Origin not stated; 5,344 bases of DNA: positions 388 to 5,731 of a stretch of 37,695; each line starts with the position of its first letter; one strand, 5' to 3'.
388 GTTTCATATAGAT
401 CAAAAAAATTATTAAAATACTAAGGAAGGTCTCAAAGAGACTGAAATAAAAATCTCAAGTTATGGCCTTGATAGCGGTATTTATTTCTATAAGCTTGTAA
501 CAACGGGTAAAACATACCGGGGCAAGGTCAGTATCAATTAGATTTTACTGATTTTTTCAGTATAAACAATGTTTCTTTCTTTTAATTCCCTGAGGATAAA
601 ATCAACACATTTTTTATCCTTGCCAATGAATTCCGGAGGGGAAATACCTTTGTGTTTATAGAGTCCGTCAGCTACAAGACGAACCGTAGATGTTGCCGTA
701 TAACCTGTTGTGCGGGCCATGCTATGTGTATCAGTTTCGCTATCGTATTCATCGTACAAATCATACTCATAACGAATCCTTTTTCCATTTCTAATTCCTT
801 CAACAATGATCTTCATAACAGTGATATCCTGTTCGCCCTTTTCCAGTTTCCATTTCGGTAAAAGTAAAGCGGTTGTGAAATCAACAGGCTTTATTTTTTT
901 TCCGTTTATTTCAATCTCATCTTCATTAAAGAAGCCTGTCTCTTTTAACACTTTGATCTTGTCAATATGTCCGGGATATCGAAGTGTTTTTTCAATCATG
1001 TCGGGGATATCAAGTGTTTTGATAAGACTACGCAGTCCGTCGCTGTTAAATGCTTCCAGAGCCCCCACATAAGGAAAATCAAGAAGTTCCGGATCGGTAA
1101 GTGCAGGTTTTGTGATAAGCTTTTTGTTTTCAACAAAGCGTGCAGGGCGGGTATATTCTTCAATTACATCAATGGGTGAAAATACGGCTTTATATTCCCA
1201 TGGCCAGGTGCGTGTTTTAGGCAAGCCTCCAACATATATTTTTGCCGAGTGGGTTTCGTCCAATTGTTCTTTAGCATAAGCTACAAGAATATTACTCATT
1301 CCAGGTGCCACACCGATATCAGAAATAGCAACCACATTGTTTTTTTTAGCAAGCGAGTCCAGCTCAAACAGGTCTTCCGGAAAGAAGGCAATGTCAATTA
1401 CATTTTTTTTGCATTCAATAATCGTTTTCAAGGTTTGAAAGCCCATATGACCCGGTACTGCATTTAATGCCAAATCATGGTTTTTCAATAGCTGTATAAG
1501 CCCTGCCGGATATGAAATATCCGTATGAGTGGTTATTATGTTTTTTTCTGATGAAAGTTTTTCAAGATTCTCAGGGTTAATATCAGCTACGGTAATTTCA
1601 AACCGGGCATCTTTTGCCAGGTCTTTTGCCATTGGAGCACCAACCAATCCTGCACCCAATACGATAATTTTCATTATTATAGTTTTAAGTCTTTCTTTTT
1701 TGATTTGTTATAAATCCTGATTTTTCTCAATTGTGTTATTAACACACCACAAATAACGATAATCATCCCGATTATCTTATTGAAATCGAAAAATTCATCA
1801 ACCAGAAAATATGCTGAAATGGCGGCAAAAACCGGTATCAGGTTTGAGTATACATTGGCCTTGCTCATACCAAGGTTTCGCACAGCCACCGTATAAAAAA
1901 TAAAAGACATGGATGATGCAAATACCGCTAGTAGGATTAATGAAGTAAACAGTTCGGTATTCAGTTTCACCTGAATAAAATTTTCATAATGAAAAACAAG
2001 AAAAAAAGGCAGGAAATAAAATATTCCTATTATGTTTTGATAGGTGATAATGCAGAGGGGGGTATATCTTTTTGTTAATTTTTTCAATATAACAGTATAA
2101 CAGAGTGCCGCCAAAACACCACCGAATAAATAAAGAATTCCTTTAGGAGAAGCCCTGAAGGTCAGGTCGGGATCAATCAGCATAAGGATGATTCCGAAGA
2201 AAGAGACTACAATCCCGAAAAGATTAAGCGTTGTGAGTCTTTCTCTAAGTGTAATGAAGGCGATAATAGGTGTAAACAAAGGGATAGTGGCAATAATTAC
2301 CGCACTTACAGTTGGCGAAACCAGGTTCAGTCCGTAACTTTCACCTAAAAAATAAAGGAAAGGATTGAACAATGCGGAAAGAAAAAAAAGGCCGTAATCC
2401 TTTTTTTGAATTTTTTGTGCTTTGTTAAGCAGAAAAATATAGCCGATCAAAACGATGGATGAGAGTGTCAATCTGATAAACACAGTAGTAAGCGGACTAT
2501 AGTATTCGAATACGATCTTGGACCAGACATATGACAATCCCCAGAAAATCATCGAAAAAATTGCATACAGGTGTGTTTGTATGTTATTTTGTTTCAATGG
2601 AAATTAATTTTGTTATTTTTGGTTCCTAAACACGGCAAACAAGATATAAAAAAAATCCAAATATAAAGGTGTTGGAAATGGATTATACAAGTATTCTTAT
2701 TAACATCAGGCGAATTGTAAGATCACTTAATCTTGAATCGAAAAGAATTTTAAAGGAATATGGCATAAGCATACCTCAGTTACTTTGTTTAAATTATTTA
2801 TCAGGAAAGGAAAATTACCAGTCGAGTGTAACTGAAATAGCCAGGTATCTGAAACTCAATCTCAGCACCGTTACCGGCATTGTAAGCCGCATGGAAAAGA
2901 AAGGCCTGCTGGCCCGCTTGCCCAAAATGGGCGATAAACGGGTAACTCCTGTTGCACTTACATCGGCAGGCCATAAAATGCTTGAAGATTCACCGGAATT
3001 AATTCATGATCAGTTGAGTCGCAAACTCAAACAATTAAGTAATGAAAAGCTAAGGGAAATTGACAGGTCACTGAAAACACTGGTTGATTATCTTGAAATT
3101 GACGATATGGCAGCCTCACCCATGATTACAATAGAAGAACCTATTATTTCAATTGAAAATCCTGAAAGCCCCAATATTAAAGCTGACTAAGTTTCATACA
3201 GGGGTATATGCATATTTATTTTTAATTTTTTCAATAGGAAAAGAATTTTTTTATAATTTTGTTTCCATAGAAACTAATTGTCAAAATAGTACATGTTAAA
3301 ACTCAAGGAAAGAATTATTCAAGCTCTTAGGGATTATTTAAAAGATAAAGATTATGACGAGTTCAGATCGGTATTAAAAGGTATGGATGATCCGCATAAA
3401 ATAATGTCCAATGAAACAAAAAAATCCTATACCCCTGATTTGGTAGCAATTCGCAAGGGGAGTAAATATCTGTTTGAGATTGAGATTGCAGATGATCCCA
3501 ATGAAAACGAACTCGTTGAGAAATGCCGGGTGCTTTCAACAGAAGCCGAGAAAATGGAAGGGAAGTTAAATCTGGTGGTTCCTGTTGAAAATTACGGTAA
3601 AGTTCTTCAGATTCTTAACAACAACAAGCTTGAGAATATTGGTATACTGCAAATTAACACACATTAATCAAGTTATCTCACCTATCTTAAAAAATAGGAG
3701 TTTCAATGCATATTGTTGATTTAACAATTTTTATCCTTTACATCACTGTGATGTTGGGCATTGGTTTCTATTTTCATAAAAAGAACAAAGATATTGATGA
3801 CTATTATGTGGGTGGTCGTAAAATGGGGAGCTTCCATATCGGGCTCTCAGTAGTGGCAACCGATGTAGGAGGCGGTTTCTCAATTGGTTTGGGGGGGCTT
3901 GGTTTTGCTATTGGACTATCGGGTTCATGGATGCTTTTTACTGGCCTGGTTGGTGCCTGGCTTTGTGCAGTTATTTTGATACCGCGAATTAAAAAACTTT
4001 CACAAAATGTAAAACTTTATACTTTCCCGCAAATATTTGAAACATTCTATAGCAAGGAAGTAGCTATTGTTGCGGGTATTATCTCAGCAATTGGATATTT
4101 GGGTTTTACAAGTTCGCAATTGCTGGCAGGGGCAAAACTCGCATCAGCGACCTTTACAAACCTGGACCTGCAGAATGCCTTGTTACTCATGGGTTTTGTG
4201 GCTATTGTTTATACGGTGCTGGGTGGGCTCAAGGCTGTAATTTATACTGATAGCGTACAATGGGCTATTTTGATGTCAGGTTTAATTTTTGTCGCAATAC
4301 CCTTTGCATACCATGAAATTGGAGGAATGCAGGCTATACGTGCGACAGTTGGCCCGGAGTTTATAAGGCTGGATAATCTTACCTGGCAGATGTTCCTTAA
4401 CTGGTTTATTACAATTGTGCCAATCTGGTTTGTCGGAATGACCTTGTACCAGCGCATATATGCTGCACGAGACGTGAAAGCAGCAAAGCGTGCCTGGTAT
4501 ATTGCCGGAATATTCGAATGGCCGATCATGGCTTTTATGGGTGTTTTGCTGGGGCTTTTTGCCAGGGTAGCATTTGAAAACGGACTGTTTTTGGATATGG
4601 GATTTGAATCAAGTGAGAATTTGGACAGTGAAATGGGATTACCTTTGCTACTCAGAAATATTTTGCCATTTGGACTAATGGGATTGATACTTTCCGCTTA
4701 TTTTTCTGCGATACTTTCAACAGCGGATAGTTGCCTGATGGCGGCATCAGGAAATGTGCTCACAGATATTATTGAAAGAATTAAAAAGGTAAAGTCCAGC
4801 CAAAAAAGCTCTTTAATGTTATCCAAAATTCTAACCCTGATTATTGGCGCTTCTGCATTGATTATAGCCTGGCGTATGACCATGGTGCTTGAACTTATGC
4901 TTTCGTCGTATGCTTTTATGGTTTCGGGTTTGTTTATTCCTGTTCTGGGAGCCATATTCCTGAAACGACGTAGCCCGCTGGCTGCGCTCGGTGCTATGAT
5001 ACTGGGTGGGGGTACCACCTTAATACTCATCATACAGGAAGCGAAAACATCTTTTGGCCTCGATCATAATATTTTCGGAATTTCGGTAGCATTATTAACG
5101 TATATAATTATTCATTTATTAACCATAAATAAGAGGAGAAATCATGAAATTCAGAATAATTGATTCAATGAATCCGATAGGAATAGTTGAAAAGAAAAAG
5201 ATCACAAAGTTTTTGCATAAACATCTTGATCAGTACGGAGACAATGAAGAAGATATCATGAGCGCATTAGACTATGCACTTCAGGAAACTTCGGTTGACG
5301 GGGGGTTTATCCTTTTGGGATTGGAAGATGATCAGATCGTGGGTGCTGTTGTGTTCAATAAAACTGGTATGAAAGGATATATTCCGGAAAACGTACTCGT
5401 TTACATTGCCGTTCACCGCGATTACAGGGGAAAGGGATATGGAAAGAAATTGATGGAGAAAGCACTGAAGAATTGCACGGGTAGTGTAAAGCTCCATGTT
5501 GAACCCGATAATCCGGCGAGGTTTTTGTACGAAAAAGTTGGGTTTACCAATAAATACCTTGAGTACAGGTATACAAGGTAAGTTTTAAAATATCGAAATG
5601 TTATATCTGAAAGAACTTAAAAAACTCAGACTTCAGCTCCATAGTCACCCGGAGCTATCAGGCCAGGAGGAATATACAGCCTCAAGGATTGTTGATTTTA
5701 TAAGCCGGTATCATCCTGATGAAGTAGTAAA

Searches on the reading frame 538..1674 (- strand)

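Call 31: search_protein_families(library=pfam, proteins=[window:538-1674:-], max_evalue=0.001)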
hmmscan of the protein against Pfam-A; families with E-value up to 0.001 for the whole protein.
window:538-1674:- (378 aa): 5 families
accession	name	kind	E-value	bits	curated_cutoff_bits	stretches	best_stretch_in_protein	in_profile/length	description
PF16653.10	Sacchrp_dh_C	-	4.5e-51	174.9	31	1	121-368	1-264/265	Saccharopine dehydrogenase C-terminal domain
PF03435.24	Sacchrp_dh_NADP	-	3.9e-17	63.2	25.1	1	3-117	1-129/129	Saccharopine dehydrogenase NADP binding domain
PF03721.20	UDPG_MGDP_dh_N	-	2.8e-05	24.2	27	1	1-48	1-47/187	UDP-glucose/GDP-mannose dehydrogenase family, NAD binding domain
PF02254.24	TrkA_N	-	0.00019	22.2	23.8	1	3-59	1-55/116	TrkA-N domain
PF01262.27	AlaDh_PNT_C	-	0.00029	20.8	23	1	2-73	30-100/214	Alanine dehydrogenase/PNT, C-terminal domain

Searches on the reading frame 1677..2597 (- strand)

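Call 31: search_protein_families(library=pfam, proteins=[window:1677-2597:-], max_evalue=0.001)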
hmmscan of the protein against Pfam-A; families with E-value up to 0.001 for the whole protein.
window:1677-2597:- (306 aa): 3 families
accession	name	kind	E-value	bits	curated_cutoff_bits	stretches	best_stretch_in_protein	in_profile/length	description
PF00892.27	EamA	-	2.6e-45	154.4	28.2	2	9-140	4-134/135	EamA-like transporter family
PF03151.22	TPT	-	7.6e-08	32.5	30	1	164-293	14-140/291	Triose-phosphate Transporter family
PF16913.11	PUNUT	-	0.00077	19.2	30.6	1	87-187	92-196/321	Purine nucleobase transmembrane transport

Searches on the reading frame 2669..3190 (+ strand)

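Call 31: search_protein_families(library=pfam, proteins=[window:2669-3190:+], max_evalue=0.001)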
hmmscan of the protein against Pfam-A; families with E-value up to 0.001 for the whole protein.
window:2669-3190:+ (173 aa): 7 families
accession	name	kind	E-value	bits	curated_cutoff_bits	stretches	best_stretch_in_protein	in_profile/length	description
PF01047.28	MarR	-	1.1e-11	44.9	24.6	1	33-92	1-58/59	MarR family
PF12802.13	MarR_2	-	2.1e-10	41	27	1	31-91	1-60/61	MarR family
PF22381.2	Staph_reg_Sar_Rot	-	9.6e-08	32.5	27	1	25-106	4-83/85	Transcriptional regulator SarA/Rot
PF13463.12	HTH_27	-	0.00025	21.7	22.2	0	38-101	6-68/68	Winged helix DNA-binding domain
PF01325.25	Fe_dep_repress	-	0.00051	20.6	26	0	51-85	22-56/60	Iron dependent repressor, N-terminal DNA binding domain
PF13545.12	HTH_Crp_2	-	0.00067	20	27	0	52-83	23-55/70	Crp-like helix-turn-helix domain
PF13412.12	HTH_24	-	0.00075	19.5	21.9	0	48-81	14-47/48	Winged helix-turn-helix DNA-binding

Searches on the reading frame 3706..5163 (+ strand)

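Call 31: search_protein_families(library=pfam, proteins=[window:3706-5163:+], max_evalue=0.001)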
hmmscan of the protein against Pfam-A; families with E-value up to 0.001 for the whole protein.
window:3706-5163:+ (485 aa): 1 family
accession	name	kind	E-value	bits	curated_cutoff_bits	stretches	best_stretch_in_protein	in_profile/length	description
PF00474.23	SSF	-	8.9e-49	166.9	22.8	1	33-434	1-406/406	Sodium:solute symporter family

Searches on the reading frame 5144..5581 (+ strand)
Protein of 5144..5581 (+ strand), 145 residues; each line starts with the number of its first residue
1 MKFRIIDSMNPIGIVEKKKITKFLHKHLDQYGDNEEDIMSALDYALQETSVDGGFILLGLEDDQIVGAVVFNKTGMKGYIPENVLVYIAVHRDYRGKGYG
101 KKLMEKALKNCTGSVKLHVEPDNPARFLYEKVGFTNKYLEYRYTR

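Call 31: search_protein_families(library=pfam, proteins=[window:5144-5581:+], max_evalue=0.001)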
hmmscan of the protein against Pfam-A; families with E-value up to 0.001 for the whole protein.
window:5144-5581:+ (145 aa): 5 families
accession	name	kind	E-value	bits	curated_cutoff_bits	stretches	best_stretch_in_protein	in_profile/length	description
PF00583.31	Acetyltransf_1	-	1.6e-15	57.9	20.7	1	29-134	10-116/116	Acetyltransferase (GNAT) family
PF13508.13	Acetyltransf_7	-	9.3e-15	55.2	27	1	56-135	5-83/84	Acetyltransferase (GNAT) domain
PF13673.13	Acetyltransf_10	-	1.2e-10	41.8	23.6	1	46-136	22-109/128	Acetyltransferase (GNAT) domain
PF13527.13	Acetyltransf_9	-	1.8e-06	28.4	25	1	17-112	7-102/127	Acetyltransferase (GNAT) domain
PF08445.16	FR47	-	0.00016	22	22.1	1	85-140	24-83/86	FR47-like protein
